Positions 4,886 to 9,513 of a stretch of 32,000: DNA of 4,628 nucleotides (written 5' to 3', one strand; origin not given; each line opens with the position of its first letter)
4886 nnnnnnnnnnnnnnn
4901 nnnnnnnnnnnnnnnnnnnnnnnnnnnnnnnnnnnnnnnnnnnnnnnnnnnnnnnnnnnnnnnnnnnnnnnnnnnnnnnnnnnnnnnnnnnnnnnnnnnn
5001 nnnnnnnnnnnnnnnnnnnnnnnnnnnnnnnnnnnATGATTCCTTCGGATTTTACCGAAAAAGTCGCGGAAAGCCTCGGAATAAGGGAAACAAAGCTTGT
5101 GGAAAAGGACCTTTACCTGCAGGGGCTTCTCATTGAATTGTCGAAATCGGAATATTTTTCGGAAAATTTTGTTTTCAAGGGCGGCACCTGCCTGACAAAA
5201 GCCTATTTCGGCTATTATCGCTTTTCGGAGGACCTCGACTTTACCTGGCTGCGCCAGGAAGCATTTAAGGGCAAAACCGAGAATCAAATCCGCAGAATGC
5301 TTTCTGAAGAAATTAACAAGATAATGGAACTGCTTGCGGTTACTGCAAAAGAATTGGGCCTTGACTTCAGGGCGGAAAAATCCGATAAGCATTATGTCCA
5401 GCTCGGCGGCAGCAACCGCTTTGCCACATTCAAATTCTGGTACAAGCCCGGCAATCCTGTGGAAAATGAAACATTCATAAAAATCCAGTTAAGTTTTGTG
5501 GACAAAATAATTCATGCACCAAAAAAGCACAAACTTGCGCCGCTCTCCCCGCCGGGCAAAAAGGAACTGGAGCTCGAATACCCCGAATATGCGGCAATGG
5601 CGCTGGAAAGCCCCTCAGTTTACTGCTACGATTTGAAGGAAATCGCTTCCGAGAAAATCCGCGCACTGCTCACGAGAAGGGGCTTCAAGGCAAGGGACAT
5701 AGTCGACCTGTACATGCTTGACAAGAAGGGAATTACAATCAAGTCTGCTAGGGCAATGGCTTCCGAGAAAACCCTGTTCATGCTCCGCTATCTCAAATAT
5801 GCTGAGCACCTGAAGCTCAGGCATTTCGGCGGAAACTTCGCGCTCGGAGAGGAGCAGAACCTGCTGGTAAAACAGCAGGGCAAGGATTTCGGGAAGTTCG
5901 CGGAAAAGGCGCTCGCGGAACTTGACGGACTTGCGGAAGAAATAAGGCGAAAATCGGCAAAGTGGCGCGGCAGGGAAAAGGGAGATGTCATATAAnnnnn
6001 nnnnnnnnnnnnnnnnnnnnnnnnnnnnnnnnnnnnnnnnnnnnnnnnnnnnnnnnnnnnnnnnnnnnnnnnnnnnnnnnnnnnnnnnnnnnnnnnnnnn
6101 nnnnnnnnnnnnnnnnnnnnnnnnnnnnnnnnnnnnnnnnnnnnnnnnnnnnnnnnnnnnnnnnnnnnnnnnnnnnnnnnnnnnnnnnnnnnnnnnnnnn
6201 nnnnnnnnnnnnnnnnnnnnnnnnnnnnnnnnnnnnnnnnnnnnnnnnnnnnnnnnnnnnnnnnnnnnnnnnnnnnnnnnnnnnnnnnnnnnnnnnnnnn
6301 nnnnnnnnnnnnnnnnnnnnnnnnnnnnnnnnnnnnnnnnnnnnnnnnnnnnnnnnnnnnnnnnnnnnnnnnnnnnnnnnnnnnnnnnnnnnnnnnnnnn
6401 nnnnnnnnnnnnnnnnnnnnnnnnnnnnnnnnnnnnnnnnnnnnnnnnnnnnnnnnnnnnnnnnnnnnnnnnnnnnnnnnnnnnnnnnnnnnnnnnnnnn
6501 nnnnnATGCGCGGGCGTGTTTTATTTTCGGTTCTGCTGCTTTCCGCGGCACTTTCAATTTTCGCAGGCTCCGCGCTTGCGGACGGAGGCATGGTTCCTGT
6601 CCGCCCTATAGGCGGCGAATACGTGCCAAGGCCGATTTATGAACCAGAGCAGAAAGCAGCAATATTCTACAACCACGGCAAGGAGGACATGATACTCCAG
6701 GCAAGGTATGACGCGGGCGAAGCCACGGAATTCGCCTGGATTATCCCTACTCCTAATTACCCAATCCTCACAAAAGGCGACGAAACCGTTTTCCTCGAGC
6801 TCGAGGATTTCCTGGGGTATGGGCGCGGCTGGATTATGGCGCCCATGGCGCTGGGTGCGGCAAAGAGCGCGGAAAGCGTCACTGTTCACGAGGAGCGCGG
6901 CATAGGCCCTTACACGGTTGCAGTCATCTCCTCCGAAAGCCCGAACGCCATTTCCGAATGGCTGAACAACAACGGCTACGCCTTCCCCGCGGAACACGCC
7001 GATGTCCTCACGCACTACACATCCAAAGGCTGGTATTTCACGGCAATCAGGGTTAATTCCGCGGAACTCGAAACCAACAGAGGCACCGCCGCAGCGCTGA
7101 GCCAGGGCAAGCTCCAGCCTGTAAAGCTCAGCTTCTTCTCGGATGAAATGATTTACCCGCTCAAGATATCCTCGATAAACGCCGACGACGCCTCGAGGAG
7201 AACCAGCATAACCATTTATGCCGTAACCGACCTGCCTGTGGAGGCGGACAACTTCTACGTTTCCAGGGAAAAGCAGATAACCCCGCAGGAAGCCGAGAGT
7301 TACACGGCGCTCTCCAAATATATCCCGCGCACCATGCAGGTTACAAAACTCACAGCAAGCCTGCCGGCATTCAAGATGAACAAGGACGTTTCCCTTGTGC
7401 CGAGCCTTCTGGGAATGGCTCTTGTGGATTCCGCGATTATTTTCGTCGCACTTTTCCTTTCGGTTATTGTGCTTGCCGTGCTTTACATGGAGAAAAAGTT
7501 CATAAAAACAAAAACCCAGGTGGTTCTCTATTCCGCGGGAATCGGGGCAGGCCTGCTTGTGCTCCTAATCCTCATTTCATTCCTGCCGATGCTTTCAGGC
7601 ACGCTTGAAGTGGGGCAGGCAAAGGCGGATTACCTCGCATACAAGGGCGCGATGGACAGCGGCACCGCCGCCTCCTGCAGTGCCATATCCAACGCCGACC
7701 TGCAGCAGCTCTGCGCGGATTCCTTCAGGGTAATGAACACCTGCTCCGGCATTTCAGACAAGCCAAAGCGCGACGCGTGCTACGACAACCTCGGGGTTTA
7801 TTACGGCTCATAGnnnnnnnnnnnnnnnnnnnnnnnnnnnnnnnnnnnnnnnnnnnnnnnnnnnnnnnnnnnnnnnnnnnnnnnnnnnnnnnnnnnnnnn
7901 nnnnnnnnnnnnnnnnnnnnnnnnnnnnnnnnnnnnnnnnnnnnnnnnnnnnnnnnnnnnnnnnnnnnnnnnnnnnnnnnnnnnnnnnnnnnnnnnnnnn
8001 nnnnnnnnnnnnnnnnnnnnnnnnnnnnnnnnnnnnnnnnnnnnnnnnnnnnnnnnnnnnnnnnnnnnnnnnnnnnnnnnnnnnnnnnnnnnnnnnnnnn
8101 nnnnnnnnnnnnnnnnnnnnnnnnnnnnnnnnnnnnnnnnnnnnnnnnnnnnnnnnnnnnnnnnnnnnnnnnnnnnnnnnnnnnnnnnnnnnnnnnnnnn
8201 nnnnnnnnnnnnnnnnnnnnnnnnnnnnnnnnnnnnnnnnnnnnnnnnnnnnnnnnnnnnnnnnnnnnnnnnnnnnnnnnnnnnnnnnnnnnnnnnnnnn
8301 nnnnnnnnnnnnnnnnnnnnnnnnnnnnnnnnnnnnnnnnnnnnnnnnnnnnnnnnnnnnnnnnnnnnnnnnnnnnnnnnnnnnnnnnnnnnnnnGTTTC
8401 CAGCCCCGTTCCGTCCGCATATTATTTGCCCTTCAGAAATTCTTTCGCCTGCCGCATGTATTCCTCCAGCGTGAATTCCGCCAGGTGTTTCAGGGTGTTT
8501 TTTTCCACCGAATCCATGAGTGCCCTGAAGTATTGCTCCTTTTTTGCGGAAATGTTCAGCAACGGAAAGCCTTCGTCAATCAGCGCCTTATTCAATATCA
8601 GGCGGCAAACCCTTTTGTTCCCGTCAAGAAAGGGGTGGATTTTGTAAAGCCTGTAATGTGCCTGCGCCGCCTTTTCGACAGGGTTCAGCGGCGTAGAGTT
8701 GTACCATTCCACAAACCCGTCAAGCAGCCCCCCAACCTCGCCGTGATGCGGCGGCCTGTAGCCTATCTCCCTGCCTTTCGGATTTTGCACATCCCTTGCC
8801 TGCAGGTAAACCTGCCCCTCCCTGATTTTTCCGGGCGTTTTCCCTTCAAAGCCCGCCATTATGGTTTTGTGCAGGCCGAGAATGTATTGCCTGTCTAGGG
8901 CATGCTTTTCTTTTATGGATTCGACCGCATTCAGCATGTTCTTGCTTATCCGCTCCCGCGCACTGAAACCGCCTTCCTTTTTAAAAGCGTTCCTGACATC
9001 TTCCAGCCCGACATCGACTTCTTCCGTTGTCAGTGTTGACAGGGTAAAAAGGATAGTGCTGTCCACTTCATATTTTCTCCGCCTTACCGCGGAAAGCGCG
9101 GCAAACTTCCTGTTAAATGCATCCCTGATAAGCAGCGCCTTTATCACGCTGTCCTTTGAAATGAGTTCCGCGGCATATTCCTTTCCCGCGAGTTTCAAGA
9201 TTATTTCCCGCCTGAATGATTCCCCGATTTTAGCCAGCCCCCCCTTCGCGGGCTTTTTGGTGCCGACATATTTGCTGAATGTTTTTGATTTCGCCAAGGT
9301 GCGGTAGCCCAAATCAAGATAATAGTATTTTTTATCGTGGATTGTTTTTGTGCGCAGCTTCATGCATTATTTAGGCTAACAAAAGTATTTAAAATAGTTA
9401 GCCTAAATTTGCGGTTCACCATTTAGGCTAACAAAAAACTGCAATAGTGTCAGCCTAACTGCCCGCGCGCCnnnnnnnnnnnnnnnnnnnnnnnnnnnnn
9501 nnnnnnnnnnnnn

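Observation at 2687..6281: Minimal (~3.6 kb) integrative element carrying only an integrase and an AbiE toxin-antitoxin pair, inserted in tRNA-Leu(CAG)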

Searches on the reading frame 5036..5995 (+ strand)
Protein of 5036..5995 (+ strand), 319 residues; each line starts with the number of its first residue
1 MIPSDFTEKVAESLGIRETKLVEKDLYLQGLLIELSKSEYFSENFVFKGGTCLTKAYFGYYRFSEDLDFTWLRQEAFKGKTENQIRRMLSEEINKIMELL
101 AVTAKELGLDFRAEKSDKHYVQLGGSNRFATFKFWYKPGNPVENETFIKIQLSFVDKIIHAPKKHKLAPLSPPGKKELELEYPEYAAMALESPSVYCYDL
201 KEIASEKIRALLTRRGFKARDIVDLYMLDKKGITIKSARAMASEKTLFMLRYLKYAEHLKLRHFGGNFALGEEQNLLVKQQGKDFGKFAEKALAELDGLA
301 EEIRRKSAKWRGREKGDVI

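Call 10: search_protein_families(library=pfam, proteins=[window:5036-5995:+], max_evalue=0.01)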
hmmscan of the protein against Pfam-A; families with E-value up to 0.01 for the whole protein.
window:5036-5995:+ (319 aa): 1 family
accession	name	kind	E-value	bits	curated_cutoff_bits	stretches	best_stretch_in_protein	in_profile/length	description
PF08843.17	AbiEii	-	3.3e-26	93.1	22.5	1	41-291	11-222/238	Nucleotidyl transferase AbiEii toxin, Type IV TA system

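Call 11: search_protein_families(library=padloc, proteins=[window:5036-5995:+], max_evalue=0.01)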
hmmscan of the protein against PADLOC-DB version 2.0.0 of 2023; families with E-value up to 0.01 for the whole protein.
window:5036-5995:+ (319 aa): 30 families (the best 25 are shown)
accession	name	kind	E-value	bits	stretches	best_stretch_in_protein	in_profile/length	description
PDLC02321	AbiEii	-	1.9e-61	206.3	1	5-302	5-292/296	AbiEii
PDLC02304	AbiEii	-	1.2e-36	125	1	1-246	1-206/260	AbiEii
PDLC02297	AbiEii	-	2.3e-23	81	1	7-216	8-195/307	AbiEii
PDLC02317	AbiEii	-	1.8e-21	74.6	1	10-227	10-204/396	AbiEii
PDLC02323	AbiEii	-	1.1e-20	72.3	1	13-245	11-198/248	AbiEii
PDLC02296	AbiEii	-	1.2e-18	65.4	2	16-106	17-103/282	AbiEii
PDLC02294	AbiEii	-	1.8e-18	65.4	2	1-95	1-94/260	AbiEii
PDLC02292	AbiEii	-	4.2e-17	60.8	1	7-98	14-92/283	AbiEii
PDLC02289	AbiEii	-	8.4e-17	59.6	1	6-143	17-137/309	AbiEii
PDLC02302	AbiEii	-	2.9e-16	57.7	1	12-218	17-200/313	AbiEii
PDLC02305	AbiEii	-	3.2e-14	50.9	1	19-238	19-197/306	AbiEii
PDLC02318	AbiEii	-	1.7e-13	48.6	1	11-242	11-197/280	AbiEii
PDLC02293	AbiEii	-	1.9e-12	45.3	1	29-77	27-74/270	AbiEii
PDLC02316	AbiEii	-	9.5e-12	42.9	1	7-87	14-92/314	AbiEii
PDLC02288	AbiEii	-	9.6e-12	42.4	2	19-101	28-108/294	AbiEii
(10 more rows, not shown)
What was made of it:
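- Checked: AbiEii 5036-5995 (+): PF08843, E=3e-26; PADLOC, E=2e-61 (calls 10, 11).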

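Call 55: search_protein_families(library=ncbifam, proteins=[window:5036-5995:+], max_evalue=0.01)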
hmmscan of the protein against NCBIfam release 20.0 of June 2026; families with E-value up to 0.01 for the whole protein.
window:5036-5995:+ (319 aa): 0 families

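Call 80: search_solved_structures(query=window:5036-5995:+, max_evalue=0.01, show_alignments=1)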
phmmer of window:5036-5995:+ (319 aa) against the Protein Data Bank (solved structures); distinct sequences matched with E-value up to 0.01: 1.
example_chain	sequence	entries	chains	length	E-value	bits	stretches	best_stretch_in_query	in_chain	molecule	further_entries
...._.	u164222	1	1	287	0.00089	22.1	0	9-94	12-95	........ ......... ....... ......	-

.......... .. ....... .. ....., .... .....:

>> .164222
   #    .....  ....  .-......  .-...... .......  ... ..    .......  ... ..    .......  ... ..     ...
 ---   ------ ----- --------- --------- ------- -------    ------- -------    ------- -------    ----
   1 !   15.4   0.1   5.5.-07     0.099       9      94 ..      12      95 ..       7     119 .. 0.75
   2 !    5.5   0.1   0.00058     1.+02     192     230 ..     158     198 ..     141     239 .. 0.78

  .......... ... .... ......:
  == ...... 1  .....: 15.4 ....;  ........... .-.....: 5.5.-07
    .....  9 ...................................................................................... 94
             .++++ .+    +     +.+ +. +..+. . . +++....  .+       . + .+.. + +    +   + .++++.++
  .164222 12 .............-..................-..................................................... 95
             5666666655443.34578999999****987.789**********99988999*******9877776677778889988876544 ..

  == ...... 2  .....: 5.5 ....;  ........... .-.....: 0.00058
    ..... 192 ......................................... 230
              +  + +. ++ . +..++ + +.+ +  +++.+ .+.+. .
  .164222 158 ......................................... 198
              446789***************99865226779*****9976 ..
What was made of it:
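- On AbiE (type IV toxin-antitoxin / abortive infection): FKGGTCL...SEDLDF and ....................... align with the same motifs of AbiGII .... (call 80).
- AbiE identity and motifs (calls 10, 11, 80).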

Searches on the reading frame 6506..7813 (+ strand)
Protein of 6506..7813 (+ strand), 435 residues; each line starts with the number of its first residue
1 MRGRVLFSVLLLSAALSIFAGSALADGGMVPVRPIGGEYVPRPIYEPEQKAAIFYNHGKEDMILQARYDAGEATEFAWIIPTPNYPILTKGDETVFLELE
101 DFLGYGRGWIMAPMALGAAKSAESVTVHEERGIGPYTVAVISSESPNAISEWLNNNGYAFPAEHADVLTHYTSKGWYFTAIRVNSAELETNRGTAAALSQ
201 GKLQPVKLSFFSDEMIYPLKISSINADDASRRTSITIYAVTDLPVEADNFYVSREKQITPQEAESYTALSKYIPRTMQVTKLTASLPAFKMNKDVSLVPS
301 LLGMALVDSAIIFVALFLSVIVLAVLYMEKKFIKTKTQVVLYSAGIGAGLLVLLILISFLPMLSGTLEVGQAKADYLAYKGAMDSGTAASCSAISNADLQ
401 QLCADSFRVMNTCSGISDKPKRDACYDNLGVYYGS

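Call 10: search_protein_families(library=pfam, proteins=[window:6506-7813:+], max_evalue=0.01)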
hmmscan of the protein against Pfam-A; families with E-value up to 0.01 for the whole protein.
window:6506-7813:+ (435 aa): 1 family
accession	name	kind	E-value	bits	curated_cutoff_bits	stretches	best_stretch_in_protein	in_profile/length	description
PF10092.14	DUF2330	-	1.9e-30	106.4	24.7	1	48-249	21-222/279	Uncharacterized protein conserved in bacteria (DUF2330)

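Call 13: find_encoding_contigs(protein=window:6506-7813:+, flank=10000, max_places=10)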
Protein window:6506-7813:+ (435 aa): no gene with exactly this product is on record in the collection.

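Call 15: find_related_loci(query=window:6506-7813:+, collection=genome_contigs, flank=10000)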
Query window:6506-7813:+ (435 aa) in genome_contigs; peptide patterns used: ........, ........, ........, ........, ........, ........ (x = any residue, [..] = any of these).
129 stretches matched a pattern; 2 encode a relative of the query (tblastn E <= 1e-3); 2 distinct loci.
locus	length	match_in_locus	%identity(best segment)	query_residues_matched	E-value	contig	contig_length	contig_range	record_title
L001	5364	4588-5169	41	46-245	1e-44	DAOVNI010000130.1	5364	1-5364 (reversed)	MAG TPA_asm: Phycisphaerae bacterium isolate CSMAG_1493 CSMAG_1493_k141_3455715_length_5364_cov_38.0000, whole genome sh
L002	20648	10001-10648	37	6-224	2e-39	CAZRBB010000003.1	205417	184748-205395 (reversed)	MAG TPA_asm: uncultured Candidatus Saccharibacteria bacterium isolate SRP272421_co4_224 genome assembly, contig: NODE_27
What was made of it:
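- Tried and rejected: It returned only distant bacterial hits (call 15).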

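Call 44: find_homologous_proteins(query=window:6506-7813:+, max_evalue=1e-20)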
Query window:6506-7813:+ (435 aa): 46 proteins with E <= 1e-20 among 8000 candidates.
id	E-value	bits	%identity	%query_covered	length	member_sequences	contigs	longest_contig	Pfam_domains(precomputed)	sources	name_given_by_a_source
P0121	1.1e-284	961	100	100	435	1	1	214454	PF10092.15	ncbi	ncbi:MAG: DUF2330 domain-containing protein [Candidatus Diapherotrites archaeon]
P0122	1.6e-45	174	37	65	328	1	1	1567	PF10092.15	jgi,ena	-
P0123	2.3e-45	173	37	62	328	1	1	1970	PF10092.15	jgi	jgi:hypothetical protein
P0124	1.2e-44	171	37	64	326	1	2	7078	PF10092.15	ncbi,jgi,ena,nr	ncbi:hypothetical protein CVT91_09655 [Candidatus Atribacteria bacterium HGW-Atribacteria-1]|nr:MAG:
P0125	2.9e-44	170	37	61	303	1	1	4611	PF10092.15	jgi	jgi:hypothetical protein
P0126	3.1e-44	170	38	64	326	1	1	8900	PF10092.15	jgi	-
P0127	1.0e-43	168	35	73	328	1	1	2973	PF10092.15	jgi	-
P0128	1.1e-43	168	37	62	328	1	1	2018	PF10092.15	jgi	jgi:hypothetical protein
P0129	3.1e-43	166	34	68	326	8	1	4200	PF10092.15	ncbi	-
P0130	3.1e-43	166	36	65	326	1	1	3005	PF10092.15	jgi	-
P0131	3.8e-43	166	36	68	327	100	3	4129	PF10092.15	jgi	-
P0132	1.4e-42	164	35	68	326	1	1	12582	PF10092.15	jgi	-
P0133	1.9e-42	164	35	68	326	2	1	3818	PF10092.15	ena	-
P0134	2.7e-42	163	35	68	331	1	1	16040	PF10092.15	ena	-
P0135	4.0e-42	163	34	68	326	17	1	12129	PF10092.15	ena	-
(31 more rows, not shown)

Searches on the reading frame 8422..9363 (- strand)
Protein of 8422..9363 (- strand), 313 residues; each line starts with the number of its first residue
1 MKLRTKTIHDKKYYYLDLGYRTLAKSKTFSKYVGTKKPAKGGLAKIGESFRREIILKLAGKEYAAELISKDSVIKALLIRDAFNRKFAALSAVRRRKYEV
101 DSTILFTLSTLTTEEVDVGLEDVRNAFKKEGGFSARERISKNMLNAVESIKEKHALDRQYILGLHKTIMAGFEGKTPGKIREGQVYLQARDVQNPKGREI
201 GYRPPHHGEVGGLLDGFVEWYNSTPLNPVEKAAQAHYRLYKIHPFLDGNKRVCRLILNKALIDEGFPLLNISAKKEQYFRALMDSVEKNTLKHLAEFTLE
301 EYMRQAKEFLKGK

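Call 10: search_protein_families(library=pfam, proteins=[window:8422-9363:-], max_evalue=0.01)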
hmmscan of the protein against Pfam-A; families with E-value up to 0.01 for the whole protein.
window:8422-9363:- (313 aa): 1 family
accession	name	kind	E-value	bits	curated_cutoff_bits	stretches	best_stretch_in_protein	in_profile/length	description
PF02661.23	Fic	-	9e-20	71.8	24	1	156-261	2-93/93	Fic/DOC family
